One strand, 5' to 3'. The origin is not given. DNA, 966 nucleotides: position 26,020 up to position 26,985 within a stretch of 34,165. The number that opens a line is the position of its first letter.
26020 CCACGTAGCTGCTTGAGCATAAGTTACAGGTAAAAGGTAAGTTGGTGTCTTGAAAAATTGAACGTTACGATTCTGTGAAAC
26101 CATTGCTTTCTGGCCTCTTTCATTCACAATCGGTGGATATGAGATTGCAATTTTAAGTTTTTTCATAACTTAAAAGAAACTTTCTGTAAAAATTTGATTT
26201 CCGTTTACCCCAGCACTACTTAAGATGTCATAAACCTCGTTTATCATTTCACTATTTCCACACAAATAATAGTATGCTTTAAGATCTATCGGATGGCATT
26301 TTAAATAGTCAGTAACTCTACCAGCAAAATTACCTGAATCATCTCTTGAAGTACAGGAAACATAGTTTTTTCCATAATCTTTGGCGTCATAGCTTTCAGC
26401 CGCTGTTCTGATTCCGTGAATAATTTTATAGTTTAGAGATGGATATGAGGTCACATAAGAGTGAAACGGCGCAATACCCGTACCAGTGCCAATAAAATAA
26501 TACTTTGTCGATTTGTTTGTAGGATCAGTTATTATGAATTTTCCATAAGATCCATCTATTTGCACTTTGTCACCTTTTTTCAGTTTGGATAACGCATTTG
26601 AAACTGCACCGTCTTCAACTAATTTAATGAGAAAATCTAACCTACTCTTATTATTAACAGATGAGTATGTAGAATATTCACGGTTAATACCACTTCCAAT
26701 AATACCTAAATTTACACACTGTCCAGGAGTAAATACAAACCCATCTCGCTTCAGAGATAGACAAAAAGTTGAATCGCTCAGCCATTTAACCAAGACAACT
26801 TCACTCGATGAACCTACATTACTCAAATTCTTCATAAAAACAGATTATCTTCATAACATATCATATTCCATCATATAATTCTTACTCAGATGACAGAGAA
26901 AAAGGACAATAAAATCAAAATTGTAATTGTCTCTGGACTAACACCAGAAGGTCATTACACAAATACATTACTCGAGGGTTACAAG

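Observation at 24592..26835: B12-type radical SAM enzyme with CX4CX2C spacing coupled to its own FNR-like flavoprotein inside a glycan locus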

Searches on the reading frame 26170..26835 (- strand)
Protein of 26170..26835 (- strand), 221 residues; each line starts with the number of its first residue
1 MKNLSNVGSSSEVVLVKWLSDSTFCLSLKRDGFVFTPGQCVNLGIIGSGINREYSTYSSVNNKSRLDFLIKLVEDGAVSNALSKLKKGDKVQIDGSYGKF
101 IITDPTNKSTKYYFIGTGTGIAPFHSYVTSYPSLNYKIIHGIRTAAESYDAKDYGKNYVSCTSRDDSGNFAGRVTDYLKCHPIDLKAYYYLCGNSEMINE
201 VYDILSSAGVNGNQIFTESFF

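Call 3: search_protein_families(library=pfam, proteins=[window:26170-26835:-], max_evalue=0.1)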
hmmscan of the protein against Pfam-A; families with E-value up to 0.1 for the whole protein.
window:26170-26835:- (221 aa): 2 families
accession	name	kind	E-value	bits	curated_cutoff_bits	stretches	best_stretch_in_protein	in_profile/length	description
PF00970.30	FAD_binding_6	-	8.8e-14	52.1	21.1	1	24-100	17-97/99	Oxidoreductase FAD-binding domain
PF00175.26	NAD_binding_1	-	3.9e-05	24.7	22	1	114-201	1-107/109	Oxidoreductase NAD-binding domain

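Call 4: search_protein_families(library=ncbifam, proteins=[window:26170-26835:-], max_evalue=0.1)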
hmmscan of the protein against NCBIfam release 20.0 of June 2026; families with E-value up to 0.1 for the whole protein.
window:26170-26835:- (221 aa): 26 families (the best 25 are shown)
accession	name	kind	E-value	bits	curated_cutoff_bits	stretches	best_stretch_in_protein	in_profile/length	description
NF045803.1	MethMoxFADbindMmoC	equivalog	5.3e-26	91.2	500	1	11-221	109-341/343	aromatic/alkene monooxygenase hydroxylase FAD-binding subunit MmoC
NF040810.1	BenC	equivalog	2.1e-25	89.6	430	1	10-220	106-330/333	benzoate 1,2-dioxygenase electron transfer component BenC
NF000796.0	PRK00054.1-1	equivalog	1.6e-14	53.8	224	1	33-210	27-194/254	dihydroorotate dehydrogenase electron transfer subunit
NF008822.0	PRK11872.1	equivalog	5.1e-14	52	402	1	10-220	108-335/341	anthranilate 1,2-dioxygenase electron transfer component AntC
NF008178.0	PRK10926.1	equivalog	2.4e-13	49.9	390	1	11-131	7-128/248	ferredoxin--NADP(+) reductase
NF000798.0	PRK00054.1-3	equivalog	6.1e-13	49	219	1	12-207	9-196/244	dihydroorotate dehydrogenase electron transfer subunit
TIGR02160.1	PA_CoA_Oxy5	hypoth_equivalog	5.7e-12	45.1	420.8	2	31-130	29-130/352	1,2-phenylacetyl-CoA epoxidase subunit PaaE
NF009805.0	PRK13289.1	equivalog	3.4e-11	42.7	432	1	35-220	185-392/399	NO-inducible flavohemoprotein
TIGR01941.1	nqrF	equivalog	5.1e-11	42.1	295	2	73-129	237-290/405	NADH:ubiquinone reductase (Na(+)-transporting) subunit F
NF004317.0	PRK05713.1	equivalog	5.8e-11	42.2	338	1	8-220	91-308/312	iron-sulfur-binding ferredoxin reductase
NF006220.0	PRK08345.1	subfamily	7.6e-11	41.8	395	1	32-128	40-132/294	cytochrome-c3 hydrogenase subunit gamma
NF007964.0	PRK10684.1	equivalog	8.8e-11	41.3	383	1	29-221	31-238/333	NADH oxidoreductase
NF058606.1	GlBtMonoRdsGbcB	equivalog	1.7e-09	37.1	500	1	22-131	29-140/362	glycine betaine monooxygenase reductase subunit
NF000799.0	PRK00054.1-4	equivalog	2.4e-08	33.4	314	1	58-201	58-202/258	dihydroorotate dehydrogenase electron transfer subunit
NF040835.1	sulfhyd_HydG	equivalog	8.9e-08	31.7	650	1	32-128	47-139/292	NADPH-dependent hydrogenase/sulfhydrogenase 1 subunit gamma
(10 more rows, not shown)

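Call 30: find_homologous_proteins(query=window:26170-26835:-, max_evalue=0.00001)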
Query window:26170-26835:- (221 aa): 1234 proteins with E <= 0.00001 among 1443 candidates; the best 120 are listed.
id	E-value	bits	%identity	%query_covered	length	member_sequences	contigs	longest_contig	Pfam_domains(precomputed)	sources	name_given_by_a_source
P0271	2.5e-142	490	100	100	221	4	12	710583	PF00175.27,PF00970.31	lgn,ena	-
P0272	7.6e-119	413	81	99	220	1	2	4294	PF00970.31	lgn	-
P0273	9.7e-93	328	65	100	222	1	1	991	PF00970.31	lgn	-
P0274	1.8e-80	288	59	98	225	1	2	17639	PF00175.27,PF00970.31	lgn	-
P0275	1.7e-79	284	55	98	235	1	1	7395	PF00970.31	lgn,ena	-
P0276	4.0e-78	280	57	95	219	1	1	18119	PF00970.31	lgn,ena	-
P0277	7.6e-78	279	60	96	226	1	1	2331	PF00175.27,PF00970.31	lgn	-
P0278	2.1e-77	278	59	98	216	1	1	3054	PF00175.27,PF00970.31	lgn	-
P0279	2.1e-77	278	56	98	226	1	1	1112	PF00970.31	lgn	-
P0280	3.5e-77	277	57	99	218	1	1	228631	PF00175.27,PF00970.31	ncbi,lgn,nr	ncbi:MAG: FAD-binding oxidoreductase [Patescibacteria group bacterium]|nr:FAD-binding oxidoreductase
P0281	4.0e-77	277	61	95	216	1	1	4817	PF00175.27,PF00970.31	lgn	-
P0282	4.2e-77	277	57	98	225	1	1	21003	PF00175.27,PF00970.31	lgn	-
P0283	5.6e-77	276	57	98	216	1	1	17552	PF00970.31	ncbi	-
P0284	5.8e-77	276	57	98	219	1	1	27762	PF00175.27,PF00970.31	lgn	-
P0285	7.2e-77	276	58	96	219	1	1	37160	PF00175.27,PF00970.31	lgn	-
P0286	8.3e-77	276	58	99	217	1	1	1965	PF00175.27,PF00970.31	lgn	-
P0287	8.6e-77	276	58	98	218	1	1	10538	PF00175.27,PF00970.31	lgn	-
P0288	1.6e-76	275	60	96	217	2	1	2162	PF00175.27,PF00970.31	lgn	-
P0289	2.0e-76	274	56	98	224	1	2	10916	PF00175.27,PF00970.31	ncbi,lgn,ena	-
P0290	2.1e-76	274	61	96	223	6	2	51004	PF00175.27,PF00970.31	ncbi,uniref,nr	ncbi:MAG: oxidoreductase [Candidatus Wildermuthbacteria bacterium RIFCSPLOWO2_02_FULL_47_10]|uniref:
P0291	3.9e-76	274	62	95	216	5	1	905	PF00175.27,PF00970.31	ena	-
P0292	4.1e-76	273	59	95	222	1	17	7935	PF00175.27,PF00970.31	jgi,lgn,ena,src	-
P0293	7.5e-76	273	57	99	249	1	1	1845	PF00175.27,PF00970.31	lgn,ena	-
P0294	8.0e-76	272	57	95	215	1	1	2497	PF00175.27,PF00970.31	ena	-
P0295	1.1e-75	272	60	95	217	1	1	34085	PF00175.27,PF00970.31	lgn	-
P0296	1.2e-75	272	59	95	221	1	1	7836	PF00970.31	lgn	-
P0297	2.3e-75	271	59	96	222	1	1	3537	PF00175.27,PF00970.31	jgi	-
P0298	2.9e-75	271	58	96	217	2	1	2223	PF00175.27,PF00970.31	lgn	-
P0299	3.3e-75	270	57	98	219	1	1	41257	PF00175.27,PF00970.31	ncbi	-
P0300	3.4e-75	270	59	100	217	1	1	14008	PF00970.31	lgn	-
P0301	3.7e-75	270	56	99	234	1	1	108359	PF00175.27,PF00970.31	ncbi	-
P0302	5.1e-75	270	59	98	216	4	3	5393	PF00970.31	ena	-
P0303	5.3e-75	270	59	96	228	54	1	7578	PF00175.27,PF00970.31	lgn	-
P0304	5.8e-75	270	58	96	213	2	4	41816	PF00970.31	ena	-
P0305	5.9e-75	270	58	95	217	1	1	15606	PF00175.27,PF00970.31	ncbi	-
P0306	8.2e-75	269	56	98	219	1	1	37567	PF00175.27,PF00970.31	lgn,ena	-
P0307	9.6e-75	269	58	98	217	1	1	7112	PF00175.27,PF00970.31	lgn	-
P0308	1.4e-74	268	55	98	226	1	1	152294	PF00175.27,PF00970.31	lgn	-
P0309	1.6e-74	268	58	98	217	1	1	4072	PF00175.27,PF00970.31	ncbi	-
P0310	1.8e-74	268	55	96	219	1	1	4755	PF00175.27,PF00970.31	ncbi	-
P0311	1.9e-74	268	58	95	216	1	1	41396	PF00175.27,PF00970.31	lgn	-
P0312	2.1e-74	268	59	95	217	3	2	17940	PF00175.27,PF00970.31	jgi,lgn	-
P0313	2.9e-74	267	55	96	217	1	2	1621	PF00175.27,PF00970.31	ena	-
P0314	2.9e-74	267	57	98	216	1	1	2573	PF00175.27,PF00970.31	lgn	-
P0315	3.2e-74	267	55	95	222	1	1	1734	PF00175.27,PF00970.31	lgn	-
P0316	3.5e-74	267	56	98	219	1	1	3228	PF00175.27,PF00970.31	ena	-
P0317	4.3e-74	267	56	98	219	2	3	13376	PF00175.27,PF00970.31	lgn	-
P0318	4.4e-74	267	58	96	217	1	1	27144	PF00175.27,PF00970.31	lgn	-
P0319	4.5e-74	267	56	98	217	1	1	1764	PF00175.27,PF00970.31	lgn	-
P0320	4.5e-74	267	56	96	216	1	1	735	PF00175.27,PF00970.31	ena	-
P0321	5.7e-74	266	58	98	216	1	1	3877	PF00175.27,PF00970.31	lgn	-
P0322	7.3e-74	266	55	98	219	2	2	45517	PF00175.27,PF00970.31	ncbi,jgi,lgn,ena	-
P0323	7.3e-74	266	54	96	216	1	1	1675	PF00175.27,PF00970.31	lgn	-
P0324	7.4e-74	266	56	98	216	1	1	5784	PF00175.27,PF00970.31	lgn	-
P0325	8.9e-74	266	59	95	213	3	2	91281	PF00175.27,PF00970.31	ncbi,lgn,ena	-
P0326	9.6e-74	266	58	96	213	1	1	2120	PF00175.27,PF00970.31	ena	-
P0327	1.0e-73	266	56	98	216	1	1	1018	PF00970.31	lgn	-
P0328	1.2e-73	265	56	98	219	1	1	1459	PF00175.27,PF00970.31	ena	-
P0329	1.9e-73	265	58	98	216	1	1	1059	PF00175.27,PF00970.31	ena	-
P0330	2.4e-73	264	57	98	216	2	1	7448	PF00175.27,PF00970.31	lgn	-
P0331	3.5e-73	264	55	98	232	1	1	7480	PF00175.27,PF00970.31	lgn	-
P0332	4.6e-73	263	55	98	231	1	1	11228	PF00175.27,PF00970.31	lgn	-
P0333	5.1e-73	263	57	96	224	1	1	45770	PF00175.27,PF00970.31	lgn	-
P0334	5.2e-73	263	55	98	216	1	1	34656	PF00175.27,PF00970.31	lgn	-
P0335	5.2e-73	263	55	98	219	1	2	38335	PF00175.27,PF00970.31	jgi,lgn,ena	jgi:NAD(P)H-flavin reductase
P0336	5.9e-73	263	56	98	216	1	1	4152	PF00970.31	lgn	-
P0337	6.5e-73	263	54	98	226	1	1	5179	PF00175.27,PF00970.31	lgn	-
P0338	7.8e-73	263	57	95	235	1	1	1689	PF00175.27,PF00970.31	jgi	jgi:ferredoxin/flavodoxin---NADP+ reductase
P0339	8.0e-73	263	57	96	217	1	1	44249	PF00175.27,PF00970.31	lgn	-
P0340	1.0e-72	262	57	95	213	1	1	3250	PF00175.27,PF00970.31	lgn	-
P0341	1.0e-72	262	58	96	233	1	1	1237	PF00175.27,PF00970.31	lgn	-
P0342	1.2e-72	262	56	98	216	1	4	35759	PF00175.27,PF00970.31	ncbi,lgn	-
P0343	1.3e-72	262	56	96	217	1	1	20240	PF00175.27,PF00970.31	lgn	-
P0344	1.3e-72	262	58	92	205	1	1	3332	PF00175.27,PF00970.31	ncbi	-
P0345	1.4e-72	262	56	96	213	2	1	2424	PF00175.27,PF00970.31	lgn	-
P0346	1.5e-72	262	57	96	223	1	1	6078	PF00175.27,PF00970.31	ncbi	-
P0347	2.0e-72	261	55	98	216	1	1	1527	PF00970.31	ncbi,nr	ncbi:oxidoreductase [Candidatus Gottesmanbacteria bacterium]|nr:oxidoreductase [Candidatus Gottesman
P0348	2.0e-72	261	55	98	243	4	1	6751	PF00175.27,PF00970.31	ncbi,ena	-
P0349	2.7e-72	261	54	98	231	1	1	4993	PF00175.27,PF00970.31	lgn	-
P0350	2.7e-72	261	54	96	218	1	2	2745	PF00175.27,PF00970.31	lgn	-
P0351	2.9e-72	261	55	98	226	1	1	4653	PF00175.27,PF00970.31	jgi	jgi:ferredoxin--NADP+ reductase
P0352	3.8e-72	260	59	95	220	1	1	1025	PF00175.27,PF00970.31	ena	-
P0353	5.7e-72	260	56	98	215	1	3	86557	PF00175.27,PF00970.31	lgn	-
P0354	5.9e-72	260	57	96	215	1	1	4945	PF00175.27,PF00970.31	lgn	-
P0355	5.9e-72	260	56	98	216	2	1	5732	PF00970.31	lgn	-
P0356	6.7e-72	260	57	98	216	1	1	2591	PF00175.27,PF00970.31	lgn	-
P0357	7.9e-72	259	55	99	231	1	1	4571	PF00175.27,PF00970.31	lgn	-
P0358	9.7e-72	259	54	98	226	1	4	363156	PF00175.27,PF00970.31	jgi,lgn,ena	-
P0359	1.2e-71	259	56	96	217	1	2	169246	PF00175.27,PF00970.31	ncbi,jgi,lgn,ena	-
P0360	1.4e-71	259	51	99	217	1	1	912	PF00175.27,PF00970.31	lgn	-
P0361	1.5e-71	259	54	100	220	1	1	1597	PF00175.27,PF00970.31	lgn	-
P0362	1.6e-71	258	54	98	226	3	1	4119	PF00175.27,PF00970.31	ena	-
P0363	1.6e-71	258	56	98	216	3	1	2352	PF00175.27,PF00970.31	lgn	-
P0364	1.9e-71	258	56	98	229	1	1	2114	PF00175.27,PF00970.31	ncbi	-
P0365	2.0e-71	258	57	95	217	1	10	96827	PF00175.27,PF00970.31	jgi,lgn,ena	-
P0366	2.1e-71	258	56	98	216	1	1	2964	PF00175.27,PF00970.31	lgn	-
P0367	2.3e-71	258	56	98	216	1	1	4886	PF00175.27,PF00970.31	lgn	-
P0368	2.8e-71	258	54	98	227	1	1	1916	PF00970.31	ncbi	-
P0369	3.5e-71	257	53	96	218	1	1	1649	PF00175.27,PF00970.31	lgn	-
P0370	3.9e-71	257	52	98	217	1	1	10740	PF00175.27,PF00970.31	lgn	-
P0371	4.1e-71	257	54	98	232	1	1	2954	PF00175.27,PF00970.31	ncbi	-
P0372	4.4e-71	257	57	96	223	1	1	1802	PF00175.27,PF00970.31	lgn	-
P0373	4.4e-71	257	56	95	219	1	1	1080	PF00175.27,PF00970.31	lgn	-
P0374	4.9e-71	257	54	98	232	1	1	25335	PF00175.27,PF00970.31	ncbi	-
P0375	5.9e-71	257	57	95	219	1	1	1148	PF00175.27,PF00970.31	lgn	-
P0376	6.3e-71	256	58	95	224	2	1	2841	PF00970.31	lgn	-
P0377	8.6e-71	256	58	95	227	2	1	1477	PF00175.27,PF00970.31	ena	-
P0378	9.4e-71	256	55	95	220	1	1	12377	PF00175.27,PF00970.31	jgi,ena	-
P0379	1.5e-70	255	57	95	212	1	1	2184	PF00970.31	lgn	-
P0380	1.6e-70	255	55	93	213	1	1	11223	PF00175.27,PF00970.31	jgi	jgi:ferredoxin--NADP+ reductase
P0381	1.6e-70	255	55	96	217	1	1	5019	PF00175.27,PF00970.31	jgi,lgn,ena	-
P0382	1.6e-70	255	53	98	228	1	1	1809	PF00970.31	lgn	-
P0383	1.9e-70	255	52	100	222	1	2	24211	PF00175.27,PF00970.31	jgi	jgi:ferredoxin-NADP reductase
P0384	1.9e-70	255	54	98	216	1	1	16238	PF00175.27,PF00970.31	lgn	-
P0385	2.7e-70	254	54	98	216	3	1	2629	PF00175.27,PF00970.31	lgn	-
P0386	3.5e-70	254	56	95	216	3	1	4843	PF00175.27,PF00970.31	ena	-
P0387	3.5e-70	254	55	96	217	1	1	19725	PF00175.27,PF00970.31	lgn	-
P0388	4.0e-70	254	54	98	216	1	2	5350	PF00970.31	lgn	-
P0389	4.6e-70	254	57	95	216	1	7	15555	PF00175.27,PF00970.31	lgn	-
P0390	4.6e-70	254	55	95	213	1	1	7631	PF00970.31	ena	-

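Call 34: search_solved_structures(query=window:26170-26835:-, max_evalue=0.001, show_alignments=2)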
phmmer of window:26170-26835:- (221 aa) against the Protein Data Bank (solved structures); distinct sequences matched with E-value up to 0.001: 69 (the best 60 are shown).
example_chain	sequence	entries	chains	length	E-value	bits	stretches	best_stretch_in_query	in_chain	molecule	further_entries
1tvc_A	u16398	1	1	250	4.3e-16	62.5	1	6-220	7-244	METHANE MONOOXYGENASE COMPONENT C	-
1fdr_A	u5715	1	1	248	8.5e-13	51.7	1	14-205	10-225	FLAVODOXIN REDUCTASE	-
4wqm_A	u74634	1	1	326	2.8e-12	50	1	10-206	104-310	Toluene-4-monooxygenase electron transfer component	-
9gxb_A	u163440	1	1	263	7.4e-12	48.6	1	16-148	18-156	ferredoxin--NADP(+) reductase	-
9gxc_A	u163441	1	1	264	7.5e-12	48.6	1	16-148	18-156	ferredoxin--NADP(+) reductase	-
6rr3_A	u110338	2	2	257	8.6e-12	48.4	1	18-148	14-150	Ferredoxin-NADP reductase | Ferredoxin--NADP reductase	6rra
5thx_A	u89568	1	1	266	1.7e-11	47.4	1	12-144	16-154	Ferredoxin--NADP reductase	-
3fpk_A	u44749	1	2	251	1.7e-11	47.4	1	13-205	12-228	Ferredoxin-NADP reductase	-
8dos_A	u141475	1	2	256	2.3e-11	47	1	10-149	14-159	Flavodoxin/ferredoxin--NADP reductase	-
2qdx_A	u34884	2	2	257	4.4e-11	46.1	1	13-147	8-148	Ferredoxin reductase | Ferredoxin--NADP+ reductase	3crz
4b4d_A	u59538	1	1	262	1.1e-10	44.8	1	9-130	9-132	FERREDOXIN-NADP REDUCTASE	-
5ogx_A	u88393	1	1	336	2.3e-10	43.7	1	31-152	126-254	Cytochrome P450 reductase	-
1a8p_A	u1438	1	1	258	3.5e-10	43.2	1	13-147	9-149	NADPH:FERREDOXIN OXIDOREDUCTASE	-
1krh_A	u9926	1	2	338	2.8e-09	40.2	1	15-129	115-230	Benzoate 1,2-Dioxygenase Reductase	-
2r6h_A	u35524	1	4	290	7e-09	38.9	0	74-128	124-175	NADH:ubiquinone oxidoreductase, Na translocating, F subunit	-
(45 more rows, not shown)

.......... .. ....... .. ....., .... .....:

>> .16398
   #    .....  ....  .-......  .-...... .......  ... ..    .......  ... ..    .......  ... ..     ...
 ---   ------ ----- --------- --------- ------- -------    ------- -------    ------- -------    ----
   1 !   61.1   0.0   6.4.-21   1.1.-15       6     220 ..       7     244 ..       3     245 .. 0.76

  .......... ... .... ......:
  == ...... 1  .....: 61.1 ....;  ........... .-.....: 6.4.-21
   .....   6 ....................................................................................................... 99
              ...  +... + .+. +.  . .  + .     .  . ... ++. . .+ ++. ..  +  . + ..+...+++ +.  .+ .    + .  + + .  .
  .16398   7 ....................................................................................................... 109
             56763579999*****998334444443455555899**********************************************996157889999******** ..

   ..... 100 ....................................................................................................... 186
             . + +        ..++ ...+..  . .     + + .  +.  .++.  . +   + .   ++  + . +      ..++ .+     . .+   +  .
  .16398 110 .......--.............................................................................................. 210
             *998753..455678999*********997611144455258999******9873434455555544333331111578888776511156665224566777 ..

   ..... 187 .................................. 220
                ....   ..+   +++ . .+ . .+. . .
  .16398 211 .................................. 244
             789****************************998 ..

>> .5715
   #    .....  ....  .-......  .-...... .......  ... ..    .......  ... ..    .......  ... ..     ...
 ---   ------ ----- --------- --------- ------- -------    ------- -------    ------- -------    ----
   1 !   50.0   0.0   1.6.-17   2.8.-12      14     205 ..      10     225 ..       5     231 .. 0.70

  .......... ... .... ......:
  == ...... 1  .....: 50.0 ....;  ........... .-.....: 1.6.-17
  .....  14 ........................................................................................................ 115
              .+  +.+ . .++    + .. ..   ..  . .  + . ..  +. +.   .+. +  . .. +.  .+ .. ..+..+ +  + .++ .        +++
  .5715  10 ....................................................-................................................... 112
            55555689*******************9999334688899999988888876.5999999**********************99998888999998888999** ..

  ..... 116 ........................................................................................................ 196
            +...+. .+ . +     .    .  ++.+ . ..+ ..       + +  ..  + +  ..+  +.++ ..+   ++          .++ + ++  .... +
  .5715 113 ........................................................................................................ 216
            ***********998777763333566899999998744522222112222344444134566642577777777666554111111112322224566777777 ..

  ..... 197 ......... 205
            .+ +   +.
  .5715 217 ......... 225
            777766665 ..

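Call 54: find_encoding_contigs(protein=P0358, flank=6000, max_places=1)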
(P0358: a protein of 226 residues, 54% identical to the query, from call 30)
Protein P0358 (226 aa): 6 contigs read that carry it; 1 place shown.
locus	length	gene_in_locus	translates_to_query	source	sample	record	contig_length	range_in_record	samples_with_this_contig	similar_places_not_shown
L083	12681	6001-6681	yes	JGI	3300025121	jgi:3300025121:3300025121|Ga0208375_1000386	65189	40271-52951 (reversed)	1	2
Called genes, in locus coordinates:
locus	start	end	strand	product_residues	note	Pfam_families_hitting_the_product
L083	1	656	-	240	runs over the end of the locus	PF01209:Ubie_methyltran (weak), PF02353:CMAS, PF13489:Methyltransf_23, PF13847:Methyltransf_31, PF08241:Methyltransf_11, PF08242:Methyltransf_12, PF13649:Methyltransf_25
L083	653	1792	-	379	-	PF13439:Glyco_transf_4, PF00534:Glycos_transf_1, PF13692:Glyco_trans_1_4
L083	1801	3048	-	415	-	PF08421:Methyltransf_13, PF13489:Methyltransf_23, PF08484:Methyltransf_14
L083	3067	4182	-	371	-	PF00534:Glycos_transf_1, PF13692:Glyco_trans_1_4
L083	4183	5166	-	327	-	PF13964:Beta-prop_Calicin, PF24681:Kelch_KLHDC2_KLHL20_DRC7, PF01344:Kelch_1, PF13964:Beta-prop_Calicin, PF25210:Kelch_FKB95, PF13415:Beta-prop_FBX42, PF24981:Beta-prop_ATRN-LZTR1, PF13964:Beta-prop_Calicin, +11 more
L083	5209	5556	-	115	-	-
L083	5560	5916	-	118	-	-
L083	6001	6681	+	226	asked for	PF00970:FAD_binding_6, PF00175:NAD_binding_1 (weak)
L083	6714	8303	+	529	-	PF04055:Radical_SAM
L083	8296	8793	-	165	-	PF13302:Acetyltransf_3 (weak)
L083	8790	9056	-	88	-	PF13459:Fer4_15, PF13370:Fer4_13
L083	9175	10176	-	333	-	PF00535:Glycos_transf_2, PF10111:Glyco_tranf_2_2, PF13641:Glyco_tranf_2_3 (faint), PF13632:Glyco_trans_2_3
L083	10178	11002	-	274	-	PF00535:Glycos_transf_2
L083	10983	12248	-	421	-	-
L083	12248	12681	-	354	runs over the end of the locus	PF04188:Mannosyl_trans2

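Call 55: find_encoding_contigs(protein=P0383, flank=6000, max_places=1)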
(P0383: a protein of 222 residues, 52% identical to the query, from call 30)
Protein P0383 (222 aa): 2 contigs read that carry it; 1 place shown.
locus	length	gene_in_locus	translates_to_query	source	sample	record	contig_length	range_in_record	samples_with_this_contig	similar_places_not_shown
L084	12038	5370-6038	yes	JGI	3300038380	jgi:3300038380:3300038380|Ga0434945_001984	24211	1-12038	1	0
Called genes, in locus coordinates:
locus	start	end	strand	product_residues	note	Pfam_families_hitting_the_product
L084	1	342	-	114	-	?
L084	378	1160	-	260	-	PF17936:Big_6 (weak), PF19077:Big_13 (faint), PF27332:TP_0781 (faint), PF09136:Glucodextran_B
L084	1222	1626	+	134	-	PF02082:Rrf2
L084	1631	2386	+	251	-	PF00005:ABC_tran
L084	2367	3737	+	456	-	PF19295:SufBD_N, PF01458:SUFBD_core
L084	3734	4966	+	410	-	PF00155:Aminotran_1_2, PF00266:Aminotran_5, PF01041:DegT_DnrJ_EryC1, PF01053:Cys_Met_Meta_PP (weak)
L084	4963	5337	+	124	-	PF01592:NifU_N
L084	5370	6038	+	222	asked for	PF00970:FAD_binding_6, PF00175:NAD_binding_1 (weak)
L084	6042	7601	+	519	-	PF02310:B12-binding (faint), PF04055:Radical_SAM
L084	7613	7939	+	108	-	PF00391:PEP-utilizers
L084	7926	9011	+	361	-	-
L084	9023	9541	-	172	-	PF01883:FeS_assembly_P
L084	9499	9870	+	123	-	PF02834:LigT_PEase (faint), PF13563:2_5_RNA_ligase2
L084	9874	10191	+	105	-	-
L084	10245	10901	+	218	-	PF13623:SurA_N_2 (faint), PF13624:SurA_N_3, PF09312:SurA_N (weak)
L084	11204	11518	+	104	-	PF04221:RelB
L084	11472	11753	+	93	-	PF15738:YafQ_toxin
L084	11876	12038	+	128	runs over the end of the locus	PF00903:Glyoxalase, PF12681:Glyoxalase_2, PF22677:Ble-like_N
